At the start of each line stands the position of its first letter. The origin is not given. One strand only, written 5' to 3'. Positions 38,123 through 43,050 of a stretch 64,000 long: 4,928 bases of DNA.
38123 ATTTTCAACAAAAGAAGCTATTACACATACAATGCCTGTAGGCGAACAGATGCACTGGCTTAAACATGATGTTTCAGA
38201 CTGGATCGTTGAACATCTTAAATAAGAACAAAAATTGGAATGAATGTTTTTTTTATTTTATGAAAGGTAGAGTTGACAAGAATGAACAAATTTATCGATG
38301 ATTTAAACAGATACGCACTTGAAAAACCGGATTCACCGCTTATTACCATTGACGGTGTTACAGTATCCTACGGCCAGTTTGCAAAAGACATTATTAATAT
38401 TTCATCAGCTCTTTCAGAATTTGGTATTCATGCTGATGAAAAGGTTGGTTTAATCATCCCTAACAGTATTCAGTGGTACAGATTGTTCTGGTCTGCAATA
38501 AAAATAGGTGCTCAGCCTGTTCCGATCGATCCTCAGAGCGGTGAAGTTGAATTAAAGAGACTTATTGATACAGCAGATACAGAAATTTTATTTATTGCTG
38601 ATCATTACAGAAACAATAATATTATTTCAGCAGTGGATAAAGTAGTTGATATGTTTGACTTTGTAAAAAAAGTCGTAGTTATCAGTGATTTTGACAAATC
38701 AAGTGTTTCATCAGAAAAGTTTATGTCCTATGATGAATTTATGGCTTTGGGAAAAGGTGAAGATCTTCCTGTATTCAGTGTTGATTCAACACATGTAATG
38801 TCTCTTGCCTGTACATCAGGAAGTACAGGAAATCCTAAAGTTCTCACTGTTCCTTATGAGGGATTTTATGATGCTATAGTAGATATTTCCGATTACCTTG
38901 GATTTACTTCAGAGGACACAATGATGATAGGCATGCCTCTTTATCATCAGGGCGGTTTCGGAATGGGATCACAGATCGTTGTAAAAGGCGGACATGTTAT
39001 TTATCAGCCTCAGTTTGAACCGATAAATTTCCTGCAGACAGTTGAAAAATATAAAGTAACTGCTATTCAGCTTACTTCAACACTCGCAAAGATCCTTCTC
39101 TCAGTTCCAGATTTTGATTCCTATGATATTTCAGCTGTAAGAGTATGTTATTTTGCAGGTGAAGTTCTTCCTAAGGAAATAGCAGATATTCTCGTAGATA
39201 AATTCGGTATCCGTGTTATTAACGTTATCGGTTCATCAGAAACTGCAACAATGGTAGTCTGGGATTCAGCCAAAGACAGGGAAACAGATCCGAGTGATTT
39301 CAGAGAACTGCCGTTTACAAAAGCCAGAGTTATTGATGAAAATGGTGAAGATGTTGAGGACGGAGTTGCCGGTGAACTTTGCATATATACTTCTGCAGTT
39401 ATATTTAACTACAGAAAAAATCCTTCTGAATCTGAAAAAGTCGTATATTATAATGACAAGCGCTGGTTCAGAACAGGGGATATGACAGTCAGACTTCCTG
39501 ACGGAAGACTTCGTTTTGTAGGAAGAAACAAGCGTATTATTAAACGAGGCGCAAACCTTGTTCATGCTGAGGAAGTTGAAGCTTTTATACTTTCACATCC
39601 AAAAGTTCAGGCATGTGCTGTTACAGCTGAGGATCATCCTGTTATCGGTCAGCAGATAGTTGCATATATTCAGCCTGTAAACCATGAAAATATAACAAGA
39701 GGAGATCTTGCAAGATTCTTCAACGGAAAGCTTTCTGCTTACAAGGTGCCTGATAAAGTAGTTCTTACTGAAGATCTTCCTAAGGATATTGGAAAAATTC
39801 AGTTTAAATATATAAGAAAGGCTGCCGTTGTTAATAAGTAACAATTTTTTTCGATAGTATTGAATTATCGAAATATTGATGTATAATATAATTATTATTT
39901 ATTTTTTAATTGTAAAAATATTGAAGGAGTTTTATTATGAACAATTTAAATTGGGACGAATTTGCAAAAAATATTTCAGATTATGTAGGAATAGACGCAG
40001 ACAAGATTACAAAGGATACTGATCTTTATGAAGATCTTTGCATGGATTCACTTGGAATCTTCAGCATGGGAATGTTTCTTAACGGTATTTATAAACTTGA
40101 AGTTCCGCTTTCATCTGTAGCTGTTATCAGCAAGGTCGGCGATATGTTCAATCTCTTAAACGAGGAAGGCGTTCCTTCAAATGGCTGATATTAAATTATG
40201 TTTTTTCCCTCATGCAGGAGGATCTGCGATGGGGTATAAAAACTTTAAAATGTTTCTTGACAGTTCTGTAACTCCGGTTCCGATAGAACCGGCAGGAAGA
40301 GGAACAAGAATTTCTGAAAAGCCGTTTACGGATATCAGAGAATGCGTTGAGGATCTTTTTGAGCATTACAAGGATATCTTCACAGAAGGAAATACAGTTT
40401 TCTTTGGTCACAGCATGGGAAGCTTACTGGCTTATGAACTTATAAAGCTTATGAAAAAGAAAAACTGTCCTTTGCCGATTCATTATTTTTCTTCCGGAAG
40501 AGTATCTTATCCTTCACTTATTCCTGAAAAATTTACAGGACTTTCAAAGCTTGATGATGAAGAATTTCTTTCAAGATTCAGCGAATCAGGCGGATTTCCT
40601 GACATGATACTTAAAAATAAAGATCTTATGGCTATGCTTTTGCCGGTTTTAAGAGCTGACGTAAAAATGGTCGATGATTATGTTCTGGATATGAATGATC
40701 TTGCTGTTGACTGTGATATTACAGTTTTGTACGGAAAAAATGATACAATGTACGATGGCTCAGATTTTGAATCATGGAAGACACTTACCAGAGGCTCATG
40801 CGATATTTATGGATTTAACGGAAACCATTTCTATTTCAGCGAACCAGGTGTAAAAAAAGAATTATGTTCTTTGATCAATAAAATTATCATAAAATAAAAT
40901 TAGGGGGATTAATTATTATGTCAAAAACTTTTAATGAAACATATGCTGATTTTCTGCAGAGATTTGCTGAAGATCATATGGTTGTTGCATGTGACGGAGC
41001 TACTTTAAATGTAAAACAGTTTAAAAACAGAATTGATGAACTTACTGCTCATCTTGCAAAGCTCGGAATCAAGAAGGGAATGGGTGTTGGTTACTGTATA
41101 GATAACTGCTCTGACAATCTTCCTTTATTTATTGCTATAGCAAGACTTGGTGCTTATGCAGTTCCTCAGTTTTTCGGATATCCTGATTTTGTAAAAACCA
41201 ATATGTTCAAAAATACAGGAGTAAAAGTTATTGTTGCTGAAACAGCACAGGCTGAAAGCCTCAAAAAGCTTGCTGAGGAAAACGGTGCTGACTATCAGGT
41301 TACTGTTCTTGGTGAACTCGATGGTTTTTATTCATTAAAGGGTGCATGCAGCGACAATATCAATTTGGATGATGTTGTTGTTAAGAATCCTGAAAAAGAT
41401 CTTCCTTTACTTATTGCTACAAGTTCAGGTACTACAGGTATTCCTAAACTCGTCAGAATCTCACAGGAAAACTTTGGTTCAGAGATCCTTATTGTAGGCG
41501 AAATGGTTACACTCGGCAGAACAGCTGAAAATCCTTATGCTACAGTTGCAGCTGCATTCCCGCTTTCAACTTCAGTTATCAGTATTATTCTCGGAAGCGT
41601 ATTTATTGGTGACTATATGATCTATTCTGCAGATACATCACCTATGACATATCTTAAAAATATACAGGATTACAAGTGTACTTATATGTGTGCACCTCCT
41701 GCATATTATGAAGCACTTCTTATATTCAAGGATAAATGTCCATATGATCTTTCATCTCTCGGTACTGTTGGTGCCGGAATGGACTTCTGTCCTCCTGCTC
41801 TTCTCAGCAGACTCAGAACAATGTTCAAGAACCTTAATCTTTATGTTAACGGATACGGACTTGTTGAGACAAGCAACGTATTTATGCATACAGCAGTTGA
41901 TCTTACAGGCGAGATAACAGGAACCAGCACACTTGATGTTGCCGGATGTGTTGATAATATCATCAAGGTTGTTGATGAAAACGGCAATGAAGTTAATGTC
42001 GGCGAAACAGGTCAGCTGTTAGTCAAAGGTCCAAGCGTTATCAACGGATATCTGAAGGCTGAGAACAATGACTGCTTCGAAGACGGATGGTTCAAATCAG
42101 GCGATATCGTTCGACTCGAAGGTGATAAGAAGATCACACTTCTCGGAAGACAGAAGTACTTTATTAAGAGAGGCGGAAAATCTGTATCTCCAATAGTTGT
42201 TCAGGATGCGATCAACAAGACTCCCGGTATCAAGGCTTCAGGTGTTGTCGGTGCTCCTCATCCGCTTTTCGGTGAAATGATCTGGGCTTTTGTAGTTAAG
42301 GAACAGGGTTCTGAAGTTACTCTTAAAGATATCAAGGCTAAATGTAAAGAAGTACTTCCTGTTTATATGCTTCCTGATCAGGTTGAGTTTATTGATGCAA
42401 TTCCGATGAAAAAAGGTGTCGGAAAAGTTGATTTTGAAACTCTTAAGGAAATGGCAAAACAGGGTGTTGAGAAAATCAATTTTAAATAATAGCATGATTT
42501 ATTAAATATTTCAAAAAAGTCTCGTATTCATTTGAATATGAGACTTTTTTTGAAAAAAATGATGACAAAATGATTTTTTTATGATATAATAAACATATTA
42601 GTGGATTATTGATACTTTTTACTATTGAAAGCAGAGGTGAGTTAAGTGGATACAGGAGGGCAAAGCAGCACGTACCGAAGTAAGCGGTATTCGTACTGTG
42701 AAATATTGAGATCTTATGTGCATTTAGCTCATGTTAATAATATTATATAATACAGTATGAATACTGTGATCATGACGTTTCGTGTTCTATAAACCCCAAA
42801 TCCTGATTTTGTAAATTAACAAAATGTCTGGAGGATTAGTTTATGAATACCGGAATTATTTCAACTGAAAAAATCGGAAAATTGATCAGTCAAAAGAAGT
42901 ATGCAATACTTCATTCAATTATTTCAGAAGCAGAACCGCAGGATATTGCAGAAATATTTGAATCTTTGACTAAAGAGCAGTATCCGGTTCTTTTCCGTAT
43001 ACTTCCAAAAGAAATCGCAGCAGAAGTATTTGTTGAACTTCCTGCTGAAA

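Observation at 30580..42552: Orphan 13-gene carrier-protein-dependent biosynthetic operon mixing FAS/PKS parts with beta-oxidation-type enzymes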

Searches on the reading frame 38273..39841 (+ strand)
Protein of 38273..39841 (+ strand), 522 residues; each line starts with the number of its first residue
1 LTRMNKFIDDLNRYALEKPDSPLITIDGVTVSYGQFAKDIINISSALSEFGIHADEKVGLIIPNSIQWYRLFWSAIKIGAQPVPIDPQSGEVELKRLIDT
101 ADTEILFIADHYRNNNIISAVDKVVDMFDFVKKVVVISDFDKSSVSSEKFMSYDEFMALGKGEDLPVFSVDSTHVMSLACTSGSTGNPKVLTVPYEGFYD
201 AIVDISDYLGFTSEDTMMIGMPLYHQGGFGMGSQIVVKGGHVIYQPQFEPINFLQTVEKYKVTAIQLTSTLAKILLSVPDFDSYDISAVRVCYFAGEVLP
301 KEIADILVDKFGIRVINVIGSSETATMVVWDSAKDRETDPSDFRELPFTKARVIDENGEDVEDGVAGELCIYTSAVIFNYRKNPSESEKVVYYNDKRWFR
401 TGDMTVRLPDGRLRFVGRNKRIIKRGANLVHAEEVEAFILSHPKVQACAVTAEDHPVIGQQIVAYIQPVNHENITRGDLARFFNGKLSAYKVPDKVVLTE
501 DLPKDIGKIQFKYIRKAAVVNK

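Call 4: search_protein_families(library=pfam, proteins=[window:38273-39841:+], max_evalue=0.01)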
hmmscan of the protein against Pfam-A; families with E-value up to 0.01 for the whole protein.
window:38273-39841:+ (522 aa): 2 families
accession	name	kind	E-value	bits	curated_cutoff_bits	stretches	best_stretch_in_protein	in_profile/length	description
PF00501.34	AMP-binding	-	1.7e-54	185.6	29.9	1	13-376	3-379/384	AMP-binding enzyme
PF13193.12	AMP-binding_C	-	9.4e-14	52.5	24.5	1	434-504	1-71/76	AMP-binding enzyme C-terminal domain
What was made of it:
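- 38273..39841 (+): Adenylate-forming ligase 1 (LIG1), the best-conserved enzyme of the cluster. AMP-binding plus AMP-binding_C (call 4).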

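Call 6: search_protein_families(library=ncbifam, proteins=[window:38273-39841:+], max_evalue=0.01)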
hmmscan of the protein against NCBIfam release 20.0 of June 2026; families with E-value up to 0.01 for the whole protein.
window:38273-39841:+ (522 aa): 105 families (the best 25 are shown)
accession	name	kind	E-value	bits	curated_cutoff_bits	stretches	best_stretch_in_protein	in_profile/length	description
NF004837.0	PRK06187.1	subfamily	3.9e-72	243.2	476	1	11-517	14-521/531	long-chain-fatty-acid--CoA ligase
NF006182.0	PRK08316.1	subfamily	1.6e-63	215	663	1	8-516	14-515/523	fatty acyl-CoA synthetase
NF009233.0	PRK12583.1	subfamily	2.1e-63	214.6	832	1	27-519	42-551/558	fatty acid CoA ligase family protein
NF004808.0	PRK06155.1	equivalog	1.3e-59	201.9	722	1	11-519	27-523/542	ATP-dependent acyl-CoA ligase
NF052269.1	Staph_lig_FadD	equivalog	1.5e-58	198.3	650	1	29-516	26-491/499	long-chain-fatty-acid--CoA ligase FadD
NF006181.0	PRK08314.1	subfamily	1.7e-55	188.3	705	1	9-515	28-551/563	long-chain-fatty-acid--CoA ligase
NF005863.0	PRK07798.1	subfamily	2.5e-54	184.7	543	1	17-518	16-531/540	acyl-CoA synthetase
NF005714.0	PRK07529.1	subfamily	4.6e-53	180.5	632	1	29-519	62-577/640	acyl-CoA synthetase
NF004758.0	PRK06087.1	equivalog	3.1e-51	174.4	736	1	27-516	47-533/548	medium-chain fatty-acid--CoA ligase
NF005307.0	PRK06839.1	equivalog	1.3e-50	172.5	748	1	16-511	13-486/496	o-succinylbenzoate--CoA ligase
TIGR02275.1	DHB_AMP_lig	equivalog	1.6e-49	168.6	723.55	1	6-515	24-526/526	(2,3-dihydroxybenzoyl)adenylate synthase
NF002966.0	PRK03640.1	equivalog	2e-48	165.2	556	2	132-509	101-471/483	o-succinylbenzoate--CoA ligase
NF052580.1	Str24CoAsynCasG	equivalog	5e-48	163.8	750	1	23-509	59-541/548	steroid-24-oyl-CoA synthetase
NF004797.0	PRK06145.1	equivalog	1.5e-47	162.1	850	1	12-513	9-490/499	acyl-CoA synthetase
NF009071.0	PRK12406.1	subfamily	2.5e-47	161.4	701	1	30-516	12-500/510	acyl-CoA synthetase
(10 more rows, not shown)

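Call 35: search_solved_structures(query=window:38273-39838:+, max_evalue=1e-10)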
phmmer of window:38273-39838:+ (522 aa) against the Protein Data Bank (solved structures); distinct sequences matched with E-value up to 1e-10: 160 (the best 60 are shown).
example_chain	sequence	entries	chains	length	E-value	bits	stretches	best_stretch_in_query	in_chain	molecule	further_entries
6mfy_A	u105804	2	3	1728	2.6e-39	138.5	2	10-510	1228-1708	Linear gramicidin synthase subunit A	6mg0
6mfz_A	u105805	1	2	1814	3.4e-39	138.1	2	10-510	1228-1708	Linear gramicidin synthase subunit A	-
9be3_A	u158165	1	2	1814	3.4e-39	138.1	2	10-510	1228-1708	Linear gramicidin synthase subunit A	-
9be4_A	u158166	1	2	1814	3.4e-39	138.1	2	10-510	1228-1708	Linear gramicidin synthase subunit A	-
9meh_A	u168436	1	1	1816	3.4e-39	138.1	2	10-510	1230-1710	Linear gramicidin synthase subunit A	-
5wm2_A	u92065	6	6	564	8e-39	136.9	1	18-513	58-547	Salicylate-AMP ligase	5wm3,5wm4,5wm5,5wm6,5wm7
8weu_A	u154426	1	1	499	7.2e-38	133.7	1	164-510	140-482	Fatty-acyl-CoA synthase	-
8wev_A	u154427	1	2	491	7.3e-38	133.7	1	164-509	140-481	Feruloyl-CoA Synthetase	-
6ihk_A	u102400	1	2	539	2.1e-35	125.6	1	23-512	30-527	AMP-binding domain protein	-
6ijb_A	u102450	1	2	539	5.5e-35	124.2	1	23-505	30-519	AMP-binding domain protein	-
1md9_A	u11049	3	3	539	3.2e-34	121.7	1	15-517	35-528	2,3-dihydroxybenzoate-AMP ligase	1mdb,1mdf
7kyd_A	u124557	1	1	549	6.6e-33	117.3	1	25-516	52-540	Long-chain fatty-acyl-CoA synthetase CG6178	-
6e8o_A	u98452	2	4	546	1e-32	116.7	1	29-516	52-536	2,3-dihydroxybenzoate-AMP ligase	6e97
5ie0_A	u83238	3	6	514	9.4e-32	113.5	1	16-514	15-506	Oxalate--CoA ligase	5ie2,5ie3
6q2m_A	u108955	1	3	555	2.7e-31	112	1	28-518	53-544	Luciferin 4-monooxygenase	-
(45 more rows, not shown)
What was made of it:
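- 38273..39841 (+): PDB neighbours are NRPS A domains, salicylate and DHB-AMP ligases, and feruloyl, 4-coumarate and fatty acyl-CoA ligases, E about 1e-39 to 1e-29 (call 35).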

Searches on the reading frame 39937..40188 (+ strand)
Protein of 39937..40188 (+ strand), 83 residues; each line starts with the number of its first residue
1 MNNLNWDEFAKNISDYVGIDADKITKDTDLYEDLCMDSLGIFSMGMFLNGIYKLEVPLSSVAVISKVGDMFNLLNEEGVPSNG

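Call 4: search_protein_families(library=pfam, proteins=[window:39937-40188:+], max_evalue=0.01)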
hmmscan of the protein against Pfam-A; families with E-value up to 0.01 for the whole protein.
window:39937-40188:+ (83 aa): 1 family
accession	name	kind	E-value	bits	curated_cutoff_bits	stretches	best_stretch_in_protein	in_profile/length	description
PF00550.31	PP-binding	-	0.001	19.7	20.8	1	12-70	6-63/67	Phosphopantetheine attachment site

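Call 6: search_protein_families(library=ncbifam, proteins=[window:39937-40188:+], max_evalue=0.01)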
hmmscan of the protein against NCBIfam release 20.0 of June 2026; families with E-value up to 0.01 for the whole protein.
window:39937-40188:+ (83 aa): 12 families
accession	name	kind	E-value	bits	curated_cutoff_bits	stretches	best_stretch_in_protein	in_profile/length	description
NF002148.0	PRK00982.1-2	subfamily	4.7e-09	36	71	1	11-77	11-77/79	acyl carrier protein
TIGR00517.1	acyl_carrier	equivalog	3.2e-07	30.1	70.45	1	11-76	10-75/77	acyl carrier protein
NF002150.0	PRK00982.1-4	subfamily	3.5e-07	30.4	66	1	7-76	8-77/80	acyl carrier protein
NF002147.0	PRK00982.1-1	equivalog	7.8e-07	28.8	84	1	8-76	11-79/83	acyl carrier protein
NF040636.1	AcpM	exception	1.8e-06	27.8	146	1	8-73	9-74/93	meromycolate extension acyl carrier protein AcpM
NF002151.0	PRK00982.1-5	equivalog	2.8e-06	27.3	92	1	11-76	10-75/78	acyl carrier protein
NF009104.0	PRK12449.1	equivalog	5.9e-05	22.9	70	1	23-76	24-77/80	acyl carrier protein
NF006031.0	PRK08172.1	equivalog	7.6e-05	23.3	76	1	11-71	11-71/82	acyl carrier protein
NF005079.0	PRK06508.1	equivalog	0.00044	20.6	83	1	6-59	5-58/93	acyl carrier protein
NF002149.0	PRK00982.1-3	equivalog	0.00069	19.5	106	1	10-68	9-67/78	acyl carrier protein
NF003757.0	PRK05350.1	equivalog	0.00083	19.5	65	1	10-40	12-42/83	acyl carrier protein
NF058660.1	cispen_ACP_AmcB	equivalog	0.0054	16.9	80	1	16-46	15-45/80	cispentacin biosynthesis acyl carrier protein AmcB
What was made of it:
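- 39937..40188 (+): Carrier protein 2 (ACP2), 83 aa. PP-binding 19.7 bits; NF002148 36 bits (calls 4, 6).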

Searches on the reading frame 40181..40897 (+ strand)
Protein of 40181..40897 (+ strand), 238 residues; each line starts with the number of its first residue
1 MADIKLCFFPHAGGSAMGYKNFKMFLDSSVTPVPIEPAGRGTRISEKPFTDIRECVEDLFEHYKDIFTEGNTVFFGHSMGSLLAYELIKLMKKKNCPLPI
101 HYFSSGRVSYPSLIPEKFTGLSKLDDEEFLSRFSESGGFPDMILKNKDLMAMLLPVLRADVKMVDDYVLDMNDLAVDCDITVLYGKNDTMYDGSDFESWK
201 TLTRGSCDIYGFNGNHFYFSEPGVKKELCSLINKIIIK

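Call 4: search_protein_families(library=pfam, proteins=[window:40181-40897:+], max_evalue=0.01)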
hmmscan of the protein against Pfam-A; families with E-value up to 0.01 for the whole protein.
window:40181-40897:+ (238 aa): 2 families
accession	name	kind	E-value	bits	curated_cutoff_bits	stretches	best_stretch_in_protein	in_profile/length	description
PF00975.26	Thioesterase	-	2.4e-31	110.2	26.4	1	5-235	2-225/226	Thioesterase domain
PF12146.15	Hydrolase_4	-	0.0042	16.8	27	0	48-89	54-95/239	Serine aminopeptidase, S33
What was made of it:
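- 40181..40897 (+): Type II thioesterase (TEII). Pfam Thioesterase, E 2.4e-31 (call 4).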

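Call 6: search_protein_families(library=ncbifam, proteins=[window:40181-40897:+], max_evalue=0.01)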
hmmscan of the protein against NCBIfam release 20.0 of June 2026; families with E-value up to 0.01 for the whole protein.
window:40181-40897:+ (238 aa): 0 families

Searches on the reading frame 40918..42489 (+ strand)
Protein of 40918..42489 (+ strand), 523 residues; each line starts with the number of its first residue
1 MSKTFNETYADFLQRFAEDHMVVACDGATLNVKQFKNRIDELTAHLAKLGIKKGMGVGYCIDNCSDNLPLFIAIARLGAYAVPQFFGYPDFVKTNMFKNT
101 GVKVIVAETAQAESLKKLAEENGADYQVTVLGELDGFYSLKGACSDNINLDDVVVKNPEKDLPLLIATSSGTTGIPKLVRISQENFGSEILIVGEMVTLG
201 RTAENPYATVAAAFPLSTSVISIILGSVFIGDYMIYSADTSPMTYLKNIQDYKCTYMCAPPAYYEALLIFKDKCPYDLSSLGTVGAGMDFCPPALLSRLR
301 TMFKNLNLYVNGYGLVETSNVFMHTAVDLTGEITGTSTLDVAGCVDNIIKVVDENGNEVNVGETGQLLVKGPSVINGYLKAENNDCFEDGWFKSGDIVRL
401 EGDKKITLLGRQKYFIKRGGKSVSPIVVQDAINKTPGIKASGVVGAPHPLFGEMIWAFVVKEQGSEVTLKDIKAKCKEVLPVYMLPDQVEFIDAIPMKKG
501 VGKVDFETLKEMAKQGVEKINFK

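Call 4: search_protein_families(library=pfam, proteins=[window:40918-42489:+], max_evalue=0.01)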
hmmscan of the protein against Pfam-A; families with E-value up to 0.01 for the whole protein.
window:40918-42489:+ (523 aa): 2 families
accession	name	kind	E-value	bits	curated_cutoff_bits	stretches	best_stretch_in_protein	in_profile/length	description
PF00501.34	AMP-binding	-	7.1e-48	163.8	29.9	1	15-379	7-384/384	AMP-binding enzyme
PF13193.12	AMP-binding_C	-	2.9e-13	51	24.5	1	430-498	4-72/76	AMP-binding enzyme C-terminal domain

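Call 6: search_protein_families(library=ncbifam, proteins=[window:40918-42489:+], max_evalue=0.01)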
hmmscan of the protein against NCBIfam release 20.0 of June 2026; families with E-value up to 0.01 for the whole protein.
window:40918-42489:+ (523 aa): 99 families (the best 25 are shown)
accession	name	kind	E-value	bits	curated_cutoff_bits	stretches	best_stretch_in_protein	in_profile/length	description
NF004837.0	PRK06187.1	subfamily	8.6e-65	219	476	1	17-518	21-527/531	long-chain-fatty-acid--CoA ligase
NF005307.0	PRK06839.1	equivalog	1.8e-58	198.4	748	1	18-514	16-494/496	o-succinylbenzoate--CoA ligase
NF006182.0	PRK08316.1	subfamily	8.3e-54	182.9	663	1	7-509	11-513/523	fatty acyl-CoA synthetase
NF004114.0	PRK05605.1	equivalog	1e-53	182.6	766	2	153-512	213-568/575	long-chain-fatty-acid--CoA ligase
NF009233.0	PRK12583.1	subfamily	5.5e-50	170.3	832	2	160-515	200-552/558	fatty acid CoA ligase family protein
NF005702.0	PRK07514.1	subfamily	1.1e-47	162.6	558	1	15-515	12-502/506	malonyl-CoA synthase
NF004511.1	PRK05852.1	equivalog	8.7e-46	156.6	650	1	21-510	18-501/505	FadD7 family fatty acid--CoA ligase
NF052269.1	Staph_lig_FadD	equivalog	6.7e-45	153.4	650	1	27-518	25-498/499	long-chain-fatty-acid--CoA ligase FadD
TIGR02275.1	DHB_AMP_lig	equivalog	1.6e-43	148.8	723.55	1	7-509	23-525/526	(2,3-dihydroxybenzoyl)adenylate synthase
NF004758.0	PRK06087.1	equivalog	1.9e-41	142.1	736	1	4-513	25-536/548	medium-chain fatty-acid--CoA ligase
NF005801.1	PRK07656.1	equivalog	5.6e-41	140.7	657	1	14-504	12-494/500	FadD3 family acyl-CoA ligase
NF004822.0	PRK06178.1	equivalog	1.9e-40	139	782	2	157-514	209-568/571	acyl-CoA synthetase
NF005676.0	PRK07470.1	equivalog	5.4e-39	134.2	774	1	15-516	32-533/544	acyl-CoA synthetase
NF005463.0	PRK07059.1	subfamily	9.9e-39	133.2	869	1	169-511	212-554/557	long-chain-fatty-acid--CoA ligase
NF006181.0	PRK08314.1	subfamily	1.1e-38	132.9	705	1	158-518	202-559/563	long-chain-fatty-acid--CoA ligase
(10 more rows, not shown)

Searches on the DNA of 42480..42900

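Call 77: search_rna_families(source=window, start=42480, end=42900, threshold=evalue, max_evalue=1)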
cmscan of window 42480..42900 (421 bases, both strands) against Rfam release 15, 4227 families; matches with E-value up to 1: 4.
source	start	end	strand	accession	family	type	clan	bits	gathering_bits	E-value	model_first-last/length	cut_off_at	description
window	42554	42580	+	RF00071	SNORD73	Gene; snRNA; snoRNA; CD-box;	-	23.3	42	0.11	1-72/72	no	Small nucleolar RNA SNORD73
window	42507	42553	+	RF00697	mir-186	Gene; miRNA;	-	19.1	70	0.49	1-82/82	no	mir-186 microRNA precursor family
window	42499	42560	-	RF00910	mir-873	Gene; miRNA;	-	16.4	95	0.97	1-77/77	no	mir-873 microRNA precursor family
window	42626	42747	+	RF03041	poplar-1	Gene; sRNA;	-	13.8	110.5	0.93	1-141/141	no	poplar-1 RNA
